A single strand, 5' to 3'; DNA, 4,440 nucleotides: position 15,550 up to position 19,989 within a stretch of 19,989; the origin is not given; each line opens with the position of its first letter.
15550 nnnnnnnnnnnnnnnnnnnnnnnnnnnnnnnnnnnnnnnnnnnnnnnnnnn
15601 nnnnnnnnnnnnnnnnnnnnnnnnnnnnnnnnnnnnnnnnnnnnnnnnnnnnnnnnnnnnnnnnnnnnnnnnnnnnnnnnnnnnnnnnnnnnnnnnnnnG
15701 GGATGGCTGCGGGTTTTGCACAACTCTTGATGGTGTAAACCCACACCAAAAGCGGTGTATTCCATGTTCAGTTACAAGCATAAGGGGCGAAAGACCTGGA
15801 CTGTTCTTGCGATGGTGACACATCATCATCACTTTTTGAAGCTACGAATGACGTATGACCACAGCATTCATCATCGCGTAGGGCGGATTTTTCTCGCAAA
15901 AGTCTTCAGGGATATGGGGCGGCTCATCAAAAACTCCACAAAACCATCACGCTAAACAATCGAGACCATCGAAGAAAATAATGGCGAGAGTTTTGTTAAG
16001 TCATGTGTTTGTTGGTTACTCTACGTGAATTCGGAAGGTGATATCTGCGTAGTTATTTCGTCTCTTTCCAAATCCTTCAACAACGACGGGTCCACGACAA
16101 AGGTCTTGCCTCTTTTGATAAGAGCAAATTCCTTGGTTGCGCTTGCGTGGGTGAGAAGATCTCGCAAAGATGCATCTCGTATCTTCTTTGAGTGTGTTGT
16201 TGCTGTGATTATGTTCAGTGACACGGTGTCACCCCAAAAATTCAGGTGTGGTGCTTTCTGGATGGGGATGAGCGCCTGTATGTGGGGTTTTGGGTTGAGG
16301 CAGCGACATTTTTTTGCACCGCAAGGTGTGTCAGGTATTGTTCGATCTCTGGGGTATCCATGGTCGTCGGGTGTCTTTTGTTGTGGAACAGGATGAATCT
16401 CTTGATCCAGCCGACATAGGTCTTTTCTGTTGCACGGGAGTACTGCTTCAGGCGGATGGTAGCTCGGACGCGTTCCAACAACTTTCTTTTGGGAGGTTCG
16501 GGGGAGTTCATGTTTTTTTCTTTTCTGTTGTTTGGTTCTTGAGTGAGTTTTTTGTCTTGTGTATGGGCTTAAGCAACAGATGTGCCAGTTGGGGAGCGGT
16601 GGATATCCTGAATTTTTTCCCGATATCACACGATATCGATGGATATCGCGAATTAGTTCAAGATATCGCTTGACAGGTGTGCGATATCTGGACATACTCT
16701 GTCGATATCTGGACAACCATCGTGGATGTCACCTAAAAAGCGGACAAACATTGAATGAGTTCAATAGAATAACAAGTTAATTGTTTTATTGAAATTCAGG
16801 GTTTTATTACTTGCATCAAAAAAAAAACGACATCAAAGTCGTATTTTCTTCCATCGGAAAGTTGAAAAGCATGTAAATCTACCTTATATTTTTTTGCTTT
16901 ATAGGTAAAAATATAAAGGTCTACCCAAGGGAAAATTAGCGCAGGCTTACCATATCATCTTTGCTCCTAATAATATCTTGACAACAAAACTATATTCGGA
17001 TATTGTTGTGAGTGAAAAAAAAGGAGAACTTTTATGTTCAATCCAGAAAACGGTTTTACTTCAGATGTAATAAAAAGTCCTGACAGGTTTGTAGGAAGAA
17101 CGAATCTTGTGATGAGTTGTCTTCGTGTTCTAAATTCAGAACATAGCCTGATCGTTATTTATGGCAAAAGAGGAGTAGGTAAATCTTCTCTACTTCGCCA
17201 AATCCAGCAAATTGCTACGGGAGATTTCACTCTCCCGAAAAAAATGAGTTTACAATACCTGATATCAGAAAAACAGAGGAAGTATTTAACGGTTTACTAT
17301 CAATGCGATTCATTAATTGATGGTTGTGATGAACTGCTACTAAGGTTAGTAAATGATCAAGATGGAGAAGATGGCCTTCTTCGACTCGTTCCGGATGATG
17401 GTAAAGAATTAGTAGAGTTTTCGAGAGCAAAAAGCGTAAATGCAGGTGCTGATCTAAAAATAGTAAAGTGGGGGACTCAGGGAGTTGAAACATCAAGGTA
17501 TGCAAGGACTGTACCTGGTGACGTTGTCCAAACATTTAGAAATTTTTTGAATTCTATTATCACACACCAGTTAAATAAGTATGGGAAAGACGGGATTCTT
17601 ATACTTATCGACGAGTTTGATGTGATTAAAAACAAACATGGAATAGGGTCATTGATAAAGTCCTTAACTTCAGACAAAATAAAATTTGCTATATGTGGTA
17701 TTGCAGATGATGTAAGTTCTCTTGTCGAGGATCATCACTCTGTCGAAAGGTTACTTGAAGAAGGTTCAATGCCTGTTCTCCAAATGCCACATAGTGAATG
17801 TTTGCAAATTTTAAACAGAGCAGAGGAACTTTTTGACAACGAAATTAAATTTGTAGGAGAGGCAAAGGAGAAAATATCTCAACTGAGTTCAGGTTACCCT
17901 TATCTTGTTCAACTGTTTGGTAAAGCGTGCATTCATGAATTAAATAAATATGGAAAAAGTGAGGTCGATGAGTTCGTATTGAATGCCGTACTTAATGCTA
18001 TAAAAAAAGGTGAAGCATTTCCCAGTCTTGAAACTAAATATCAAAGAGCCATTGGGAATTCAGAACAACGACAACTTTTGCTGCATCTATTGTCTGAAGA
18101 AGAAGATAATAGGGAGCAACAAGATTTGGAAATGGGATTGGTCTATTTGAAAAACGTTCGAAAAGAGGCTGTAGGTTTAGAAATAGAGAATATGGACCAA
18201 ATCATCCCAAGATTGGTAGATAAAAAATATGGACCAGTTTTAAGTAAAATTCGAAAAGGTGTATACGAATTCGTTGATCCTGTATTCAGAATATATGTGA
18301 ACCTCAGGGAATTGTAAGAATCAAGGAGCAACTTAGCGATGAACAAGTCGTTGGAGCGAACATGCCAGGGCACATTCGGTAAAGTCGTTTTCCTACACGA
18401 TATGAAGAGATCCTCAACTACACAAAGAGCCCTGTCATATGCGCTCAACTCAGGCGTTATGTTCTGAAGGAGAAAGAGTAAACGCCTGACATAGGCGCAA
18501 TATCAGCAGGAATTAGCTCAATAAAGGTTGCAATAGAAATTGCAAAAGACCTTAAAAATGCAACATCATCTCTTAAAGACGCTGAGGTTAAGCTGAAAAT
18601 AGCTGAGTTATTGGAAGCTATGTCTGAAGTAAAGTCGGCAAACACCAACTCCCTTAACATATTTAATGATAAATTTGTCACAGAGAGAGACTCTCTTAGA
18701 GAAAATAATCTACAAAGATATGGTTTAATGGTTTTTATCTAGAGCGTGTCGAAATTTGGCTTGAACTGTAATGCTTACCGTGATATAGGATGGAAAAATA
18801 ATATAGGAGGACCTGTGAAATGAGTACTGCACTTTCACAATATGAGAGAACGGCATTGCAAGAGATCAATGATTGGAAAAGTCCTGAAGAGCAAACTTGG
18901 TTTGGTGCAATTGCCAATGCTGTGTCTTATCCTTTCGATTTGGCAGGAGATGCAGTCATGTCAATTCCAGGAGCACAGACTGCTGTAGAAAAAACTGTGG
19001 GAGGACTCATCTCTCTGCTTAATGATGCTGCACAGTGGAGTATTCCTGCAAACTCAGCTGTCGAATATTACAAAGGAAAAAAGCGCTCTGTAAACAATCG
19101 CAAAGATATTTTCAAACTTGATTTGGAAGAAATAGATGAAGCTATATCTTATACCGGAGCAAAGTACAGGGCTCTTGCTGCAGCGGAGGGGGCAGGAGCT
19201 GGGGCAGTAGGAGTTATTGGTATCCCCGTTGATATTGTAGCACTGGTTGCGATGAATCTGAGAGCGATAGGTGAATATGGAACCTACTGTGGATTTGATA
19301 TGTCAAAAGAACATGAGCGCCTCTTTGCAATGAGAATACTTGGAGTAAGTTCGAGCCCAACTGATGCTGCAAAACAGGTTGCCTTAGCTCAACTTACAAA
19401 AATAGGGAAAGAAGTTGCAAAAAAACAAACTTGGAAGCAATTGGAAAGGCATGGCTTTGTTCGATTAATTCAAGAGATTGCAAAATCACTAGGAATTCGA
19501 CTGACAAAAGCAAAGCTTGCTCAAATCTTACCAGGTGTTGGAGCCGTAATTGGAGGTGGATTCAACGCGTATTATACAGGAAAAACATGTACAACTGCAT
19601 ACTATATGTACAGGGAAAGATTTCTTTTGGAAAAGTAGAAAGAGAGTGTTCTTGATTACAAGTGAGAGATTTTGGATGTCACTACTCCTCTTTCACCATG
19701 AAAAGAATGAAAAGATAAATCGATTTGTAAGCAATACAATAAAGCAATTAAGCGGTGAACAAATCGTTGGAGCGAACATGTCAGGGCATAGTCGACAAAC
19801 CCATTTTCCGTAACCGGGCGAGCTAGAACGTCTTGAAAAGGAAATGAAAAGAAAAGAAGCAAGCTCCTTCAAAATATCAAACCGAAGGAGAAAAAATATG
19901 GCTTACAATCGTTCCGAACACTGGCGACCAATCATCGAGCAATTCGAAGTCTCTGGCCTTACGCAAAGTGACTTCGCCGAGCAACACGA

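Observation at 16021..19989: Integron-like platform: decayed intI, attI-like repeat array, two AT-rich cassettes with attC-like palindromes, capped by IS66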

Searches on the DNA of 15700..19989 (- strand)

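Call 26: search_rna_families(source=window, start=15700, end=19989, threshold=evalue, max_evalue=1)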
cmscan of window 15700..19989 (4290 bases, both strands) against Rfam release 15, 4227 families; matches with E-value up to 1: 0.
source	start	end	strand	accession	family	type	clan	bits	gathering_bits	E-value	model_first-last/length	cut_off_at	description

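Call 63: search_with_rna_model(model_id=R2, sources=[L026, L030, L003, L001], filters=off, max_evalue=5, show_alignments=6)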
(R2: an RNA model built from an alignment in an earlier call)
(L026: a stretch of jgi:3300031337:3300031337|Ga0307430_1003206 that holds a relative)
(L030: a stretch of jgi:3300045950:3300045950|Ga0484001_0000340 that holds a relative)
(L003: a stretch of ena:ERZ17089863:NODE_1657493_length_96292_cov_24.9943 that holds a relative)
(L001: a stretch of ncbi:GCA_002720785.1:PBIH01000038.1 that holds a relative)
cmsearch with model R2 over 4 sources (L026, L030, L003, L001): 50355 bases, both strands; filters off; matches with E-value up to 5: 11.
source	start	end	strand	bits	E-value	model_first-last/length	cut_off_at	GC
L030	6341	6468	-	27.9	3.1e-05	1-60/60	no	0.59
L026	1495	1558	-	26.7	6.5e-05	1-60/60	no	0.7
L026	3403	3530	-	25.8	0.00012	1-60/60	no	0.61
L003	9519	9643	+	24.9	0.00021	1-60/60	no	0.47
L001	9519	9643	+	24.9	0.00021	1-60/60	no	0.47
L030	13725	13773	-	12.9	0.46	1-60/60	no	0.71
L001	11142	11171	-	11.8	0.94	1-60/60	no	0.67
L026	2969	3165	-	10.8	1.8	1-60/60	no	0.59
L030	10283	10334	+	9.4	4.3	1-60/60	no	0.63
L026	84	211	-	9.3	4.4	1-60/60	no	0.6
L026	7228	7255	-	9.3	4.7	1-60/60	no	0.57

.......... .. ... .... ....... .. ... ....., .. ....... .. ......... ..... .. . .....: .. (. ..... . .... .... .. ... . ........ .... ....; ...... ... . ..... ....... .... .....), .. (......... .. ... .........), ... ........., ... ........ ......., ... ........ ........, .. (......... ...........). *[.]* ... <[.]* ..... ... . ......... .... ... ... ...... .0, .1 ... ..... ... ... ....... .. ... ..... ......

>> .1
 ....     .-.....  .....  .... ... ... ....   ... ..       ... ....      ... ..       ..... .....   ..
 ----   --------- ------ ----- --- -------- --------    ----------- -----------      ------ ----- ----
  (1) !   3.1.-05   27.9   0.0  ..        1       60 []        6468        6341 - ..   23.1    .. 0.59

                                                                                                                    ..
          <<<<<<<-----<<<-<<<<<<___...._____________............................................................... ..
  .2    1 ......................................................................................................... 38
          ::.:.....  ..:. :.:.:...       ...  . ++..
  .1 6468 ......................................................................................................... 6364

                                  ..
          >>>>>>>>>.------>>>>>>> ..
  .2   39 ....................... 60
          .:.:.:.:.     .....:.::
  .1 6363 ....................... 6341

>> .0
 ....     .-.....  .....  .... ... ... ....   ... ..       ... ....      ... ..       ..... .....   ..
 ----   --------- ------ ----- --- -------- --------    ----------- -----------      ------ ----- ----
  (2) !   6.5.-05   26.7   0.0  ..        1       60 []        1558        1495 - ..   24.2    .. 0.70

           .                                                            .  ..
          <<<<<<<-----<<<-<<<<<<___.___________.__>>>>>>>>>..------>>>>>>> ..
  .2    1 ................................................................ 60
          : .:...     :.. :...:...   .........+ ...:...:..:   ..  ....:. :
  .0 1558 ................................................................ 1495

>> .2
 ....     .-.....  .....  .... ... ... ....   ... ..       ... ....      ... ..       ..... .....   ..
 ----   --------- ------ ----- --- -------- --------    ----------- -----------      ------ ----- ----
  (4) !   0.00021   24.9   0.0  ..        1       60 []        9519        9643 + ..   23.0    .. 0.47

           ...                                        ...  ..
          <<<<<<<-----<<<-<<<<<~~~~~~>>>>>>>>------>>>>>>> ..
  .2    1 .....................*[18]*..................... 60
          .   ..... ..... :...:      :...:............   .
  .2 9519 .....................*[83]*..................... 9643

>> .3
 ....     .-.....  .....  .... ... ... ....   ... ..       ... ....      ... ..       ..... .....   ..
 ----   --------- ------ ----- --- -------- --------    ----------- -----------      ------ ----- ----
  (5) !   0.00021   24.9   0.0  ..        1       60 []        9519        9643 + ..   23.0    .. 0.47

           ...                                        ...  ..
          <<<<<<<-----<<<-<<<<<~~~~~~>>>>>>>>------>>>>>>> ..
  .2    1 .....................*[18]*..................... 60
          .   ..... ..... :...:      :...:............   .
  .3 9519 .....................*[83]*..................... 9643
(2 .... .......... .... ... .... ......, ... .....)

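Call 73: search_with_rna_model(model_id=R2, sources=[L032, L033, L034, L035, L036, L037, L038, L039, L040, L041, L042, L043, L044, L045, L046, L047, L048, L049, L050, L051, L052, L053, L054, L055, L056, L057, L058, L059, L060, L061, L062, L063, L064, L065, L066, L067, L068, L069, L070, L071, L072, L073, L074, L075, L076, L077, L078, L079, L080, L081, L082, L083, L084, L085, L086, L087, L088, L089, L090, L091, L092, L093, L094, L095, L096, L097, L098, L099, L100, L101, L102, L103, L104, L105, L106, L107, L108, L109, L110, L111], filters=default, max_evalue=0.01)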
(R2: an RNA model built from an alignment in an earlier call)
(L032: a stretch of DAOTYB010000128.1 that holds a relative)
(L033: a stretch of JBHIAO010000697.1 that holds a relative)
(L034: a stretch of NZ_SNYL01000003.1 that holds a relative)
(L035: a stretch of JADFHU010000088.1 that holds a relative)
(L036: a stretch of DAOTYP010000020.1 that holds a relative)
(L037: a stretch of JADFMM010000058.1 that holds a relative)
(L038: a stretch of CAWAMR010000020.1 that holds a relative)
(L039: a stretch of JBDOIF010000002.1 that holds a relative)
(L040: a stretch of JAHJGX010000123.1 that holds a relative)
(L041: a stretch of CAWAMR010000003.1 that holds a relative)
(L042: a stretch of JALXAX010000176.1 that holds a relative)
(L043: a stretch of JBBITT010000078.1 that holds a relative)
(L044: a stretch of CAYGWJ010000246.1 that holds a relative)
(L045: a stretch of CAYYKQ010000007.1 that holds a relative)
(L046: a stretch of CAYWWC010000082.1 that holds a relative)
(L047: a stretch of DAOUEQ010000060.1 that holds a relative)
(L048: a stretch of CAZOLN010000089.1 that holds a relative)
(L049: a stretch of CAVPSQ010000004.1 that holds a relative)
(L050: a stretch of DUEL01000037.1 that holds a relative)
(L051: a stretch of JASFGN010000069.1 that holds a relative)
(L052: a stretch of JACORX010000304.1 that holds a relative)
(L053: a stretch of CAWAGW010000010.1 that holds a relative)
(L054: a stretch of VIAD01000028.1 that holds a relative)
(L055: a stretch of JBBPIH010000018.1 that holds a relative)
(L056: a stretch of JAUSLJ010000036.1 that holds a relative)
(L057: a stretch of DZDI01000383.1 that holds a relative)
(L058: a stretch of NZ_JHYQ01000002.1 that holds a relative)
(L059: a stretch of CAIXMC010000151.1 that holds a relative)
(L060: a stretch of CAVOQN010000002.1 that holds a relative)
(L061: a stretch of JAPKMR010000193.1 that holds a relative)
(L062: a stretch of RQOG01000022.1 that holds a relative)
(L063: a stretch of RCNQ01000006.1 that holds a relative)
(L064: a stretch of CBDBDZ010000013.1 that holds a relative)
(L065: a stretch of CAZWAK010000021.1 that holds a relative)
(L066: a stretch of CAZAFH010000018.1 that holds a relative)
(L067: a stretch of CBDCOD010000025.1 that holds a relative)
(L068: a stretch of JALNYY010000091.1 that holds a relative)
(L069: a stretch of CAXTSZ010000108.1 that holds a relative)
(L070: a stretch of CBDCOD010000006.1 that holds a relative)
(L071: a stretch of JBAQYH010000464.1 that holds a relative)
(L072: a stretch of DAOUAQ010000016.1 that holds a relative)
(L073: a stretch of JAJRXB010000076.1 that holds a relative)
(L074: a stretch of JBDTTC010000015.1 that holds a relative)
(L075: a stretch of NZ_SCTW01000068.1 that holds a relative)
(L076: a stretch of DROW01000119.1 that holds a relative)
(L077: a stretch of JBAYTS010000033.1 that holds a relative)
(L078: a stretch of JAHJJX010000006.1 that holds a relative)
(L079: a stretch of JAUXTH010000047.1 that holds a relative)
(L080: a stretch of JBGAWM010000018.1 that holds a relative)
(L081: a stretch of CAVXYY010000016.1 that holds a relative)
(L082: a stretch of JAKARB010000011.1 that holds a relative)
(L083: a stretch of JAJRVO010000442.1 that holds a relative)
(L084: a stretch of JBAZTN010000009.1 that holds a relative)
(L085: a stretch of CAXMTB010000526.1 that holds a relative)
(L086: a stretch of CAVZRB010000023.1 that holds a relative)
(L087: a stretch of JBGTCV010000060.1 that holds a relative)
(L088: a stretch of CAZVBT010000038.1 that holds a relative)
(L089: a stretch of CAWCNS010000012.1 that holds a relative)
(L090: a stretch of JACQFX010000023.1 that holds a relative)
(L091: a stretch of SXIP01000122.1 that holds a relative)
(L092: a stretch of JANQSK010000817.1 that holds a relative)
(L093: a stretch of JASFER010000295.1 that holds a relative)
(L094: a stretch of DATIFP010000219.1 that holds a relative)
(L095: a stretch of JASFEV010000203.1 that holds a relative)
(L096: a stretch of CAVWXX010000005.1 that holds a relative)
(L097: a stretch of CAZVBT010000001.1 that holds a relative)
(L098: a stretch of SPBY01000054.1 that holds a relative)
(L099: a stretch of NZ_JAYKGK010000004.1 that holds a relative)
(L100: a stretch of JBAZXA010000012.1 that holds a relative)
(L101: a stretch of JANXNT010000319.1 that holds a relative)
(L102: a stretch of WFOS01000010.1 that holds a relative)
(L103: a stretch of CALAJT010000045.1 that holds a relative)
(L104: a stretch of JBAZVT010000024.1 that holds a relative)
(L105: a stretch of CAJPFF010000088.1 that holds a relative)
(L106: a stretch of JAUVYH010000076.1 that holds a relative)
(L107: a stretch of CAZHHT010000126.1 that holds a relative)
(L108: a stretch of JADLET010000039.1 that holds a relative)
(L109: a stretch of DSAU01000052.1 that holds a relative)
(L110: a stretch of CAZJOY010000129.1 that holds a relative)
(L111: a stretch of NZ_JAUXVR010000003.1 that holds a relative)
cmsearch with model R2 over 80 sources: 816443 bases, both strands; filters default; matches with E-value up to 0.01: 103.
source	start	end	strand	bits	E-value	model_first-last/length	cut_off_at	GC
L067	6999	7056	-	54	2.8e-11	1-60/60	no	0.62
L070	1538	1601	-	50.2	3.3e-10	1-60/60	no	0.62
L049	7307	7366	-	46.8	2.9e-09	1-60/60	no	0.68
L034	4207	4273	-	45.4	6.7e-09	1-60/60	no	0.57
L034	6848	6919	-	44.3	1.4e-08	1-60/60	no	0.61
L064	2323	2381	-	44.1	1.6e-08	1-60/60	no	0.56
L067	36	92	-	43.5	2.4e-08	1-60/60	no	0.61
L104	1289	1357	-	42.3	5e-08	1-60/60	no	0.61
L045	2821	2890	-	41.9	6.6e-08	1-60/60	no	0.73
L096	7070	7162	-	41.5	8.1e-08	1-60/60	no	0.54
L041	3279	3365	-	41.4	8.7e-08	1-60/60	no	0.61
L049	1859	1917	-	41.3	9.2e-08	1-60/60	no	0.66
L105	2157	2219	-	41.1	1.1e-07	1-60/60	no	0.71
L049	5358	5415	-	40.5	1.6e-07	1-60/60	no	0.64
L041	4930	5022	-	40.3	1.8e-07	1-60/60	no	0.6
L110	731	819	-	39.9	2.3e-07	1-60/60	no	0.56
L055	14111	14207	+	39.8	2.4e-07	1-60/60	no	0.62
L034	7344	7407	-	39.6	2.8e-07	1-60/60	no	0.66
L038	1223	1311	-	39.4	3.2e-07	1-60/60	no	0.58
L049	523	582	-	39.3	3.4e-07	1-60/60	no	0.67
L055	11686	11777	+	39.1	4e-07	1-60/60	no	0.64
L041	3921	4008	-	38.9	4.5e-07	1-60/60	no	0.61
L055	12544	12649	+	38.6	5.2e-07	1-60/60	no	0.61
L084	7014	7102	-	38.4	6.1e-07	1-60/60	no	0.48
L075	3151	3238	-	37.8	8.6e-07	1-60/60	no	0.56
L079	3132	3194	-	37.7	9.6e-07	1-60/60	no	0.54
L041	2497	2584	-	37.6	1e-06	1-60/60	no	0.64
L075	2774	2895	-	37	1.5e-06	1-60/60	no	0.52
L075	1805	1893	-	36.9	1.6e-06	1-60/60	no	0.53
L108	950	1010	-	36.7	1.8e-06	1-60/60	no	0.56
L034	4852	4915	-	36.6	2e-06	1-60/60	no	0.7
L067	3290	3344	-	36.3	2.4e-06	1-60/60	no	0.6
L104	687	749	-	36.2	2.4e-06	1-60/60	no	0.59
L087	6490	6601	-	35.9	3e-06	1-60/60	no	0.62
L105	1119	1179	-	35.8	3.3e-06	1-60/60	no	0.7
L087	3610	3721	-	35.5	3.8e-06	1-60/60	no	0.63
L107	49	135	-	35.4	4.1e-06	1-60/60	no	0.55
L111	2833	2922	-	35.3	4.3e-06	1-60/60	no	0.56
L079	3660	3722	-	35.3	4.4e-06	1-60/60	no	0.57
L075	896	984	-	34.9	5.7e-06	1-60/60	no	0.53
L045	1787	1915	-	34.6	7e-06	1-60/60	no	0.65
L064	2718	2774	-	34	9.9e-06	1-60/60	no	0.58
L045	1175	1244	-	33.9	1.1e-05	1-60/60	no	0.67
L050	1360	1488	-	33.3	1.6e-05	1-60/60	no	0.67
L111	3753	3874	-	32.9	2.1e-05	1-60/60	no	0.58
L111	1231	1293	-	32.8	2.2e-05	1-60/60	no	0.63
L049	7043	7103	-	32.8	2.2e-05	1-60/60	no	0.72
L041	5583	5669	-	32.6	2.5e-05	1-60/60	no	0.59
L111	5060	5148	-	32.5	2.7e-05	1-60/60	no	0.54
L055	13108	13213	+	32.4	2.8e-05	1-60/60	no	0.61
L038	6623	6720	-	31.9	3.8e-05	1-60/60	no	0.67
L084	6569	6658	-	31.8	4.2e-05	1-60/60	no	0.56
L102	477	546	-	31.7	4.3e-05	1-60/60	no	0.77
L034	5898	5984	-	31.6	4.6e-05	1-60/60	no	0.55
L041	833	890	-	31.4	5.3e-05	1-60/60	no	0.62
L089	6904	6994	-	31.3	5.7e-05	1-60/60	no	0.56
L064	5749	5805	-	30.9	7.5e-05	1-60/60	no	0.51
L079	2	90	-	30.8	7.8e-05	1-60/60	no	0.57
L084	5693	5782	-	30.5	9.3e-05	1-60/60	no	0.56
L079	860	949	-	30.3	0.00011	1-60/60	no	0.54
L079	441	529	-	30.3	0.00011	1-60/60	no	0.51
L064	6832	6888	-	30.1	0.00012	1-60/60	no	0.53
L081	6551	6650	-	30.1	0.00012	1-60/60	no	0.69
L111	5973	6063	-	29.6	0.00017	1-60/60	no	0.57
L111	3337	3426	-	29.5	0.00018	1-60/60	no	0.54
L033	1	109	-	29.4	0.0002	1-57/60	3'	0.63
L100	242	310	-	29.3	0.00021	1-60/60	no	0.59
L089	290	394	-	29.2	0.00022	1-60/60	no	0.5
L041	1819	1907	-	29.1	0.00023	1-60/60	no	0.52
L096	5020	5105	-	29.1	0.00023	1-60/60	no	0.59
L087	2002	2128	-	28.9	0.00027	1-60/60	no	0.61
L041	6831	6915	-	28.7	0.00029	1-60/60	no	0.62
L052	7012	7082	+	28.7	0.00031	1-60/60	no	0.75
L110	107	195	-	28.7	0.00031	1-60/60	no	0.57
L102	2237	2306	-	28.4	0.00037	1-60/60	no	0.71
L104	2060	2149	-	28.3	0.00038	1-60/60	no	0.52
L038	3927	4018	-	28.2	0.00041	1-60/60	no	0.61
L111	5456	5543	-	27.9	0.0005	1-60/60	no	0.42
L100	818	937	-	27.4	0.00067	1-60/60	no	0.59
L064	4716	4777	-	27.3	0.00072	1-60/60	no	0.56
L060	1636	1723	-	27.1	0.00083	1-60/60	no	0.55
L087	5092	5203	-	27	0.0009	1-60/60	no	0.62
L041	2752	2838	-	26.8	0.001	1-60/60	no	0.59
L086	7112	7222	-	26.6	0.0011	1-60/60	no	0.54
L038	5000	5098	-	26.6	0.0012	1-60/60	no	0.65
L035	11230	11288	-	26.3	0.0014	1-60/60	no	0.51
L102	1218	1344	-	26.2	0.0014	1-60/60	no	0.67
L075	2304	2426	-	26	0.0017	1-60/60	no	0.56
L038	3031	3121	-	25.8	0.002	1-60/60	no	0.59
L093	713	785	-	25.7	0.002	1-60/60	no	0.55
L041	7308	7401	-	25.3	0.0026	1-60/60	no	0.52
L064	1331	1387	-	25.2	0.0028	1-60/60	no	0.56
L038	1824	1881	-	25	0.0032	1-60/60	no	0.53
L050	8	136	-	25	0.0032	1-60/60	no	0.7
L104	2752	2874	-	24.9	0.0034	1-60/60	no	0.53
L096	6271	6366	-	24.9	0.0035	1-60/60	no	0.48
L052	5908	5979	+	24.6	0.0042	1-60/60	no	0.72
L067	6279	6323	-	24.5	0.0043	6-55/60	no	0.64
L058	7231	7371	-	24.1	0.0056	1-60/60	no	0.5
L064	3724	3781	-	24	0.0059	1-60/60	no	0.59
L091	7052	7176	-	23.9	0.0064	1-60/60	no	0.6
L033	1941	2067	+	23.9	0.0065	1-60/60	no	0.62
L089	3975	4079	-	23.6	0.0081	1-60/60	no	0.49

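Call 85: search_with_rna_model(model_id=R2, sources=[L112, L113, L114, L115, L116, L117, L118], filters=off, max_evalue=1, show_alignments=3)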
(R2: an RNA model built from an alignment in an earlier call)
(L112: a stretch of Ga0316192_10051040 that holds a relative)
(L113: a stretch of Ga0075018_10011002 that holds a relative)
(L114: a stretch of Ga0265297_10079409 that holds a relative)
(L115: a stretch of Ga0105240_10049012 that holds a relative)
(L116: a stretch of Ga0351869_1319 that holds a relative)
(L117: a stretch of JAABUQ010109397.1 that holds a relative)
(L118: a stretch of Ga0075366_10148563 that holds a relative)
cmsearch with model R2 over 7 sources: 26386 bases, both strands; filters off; matches with E-value up to 1: 0.
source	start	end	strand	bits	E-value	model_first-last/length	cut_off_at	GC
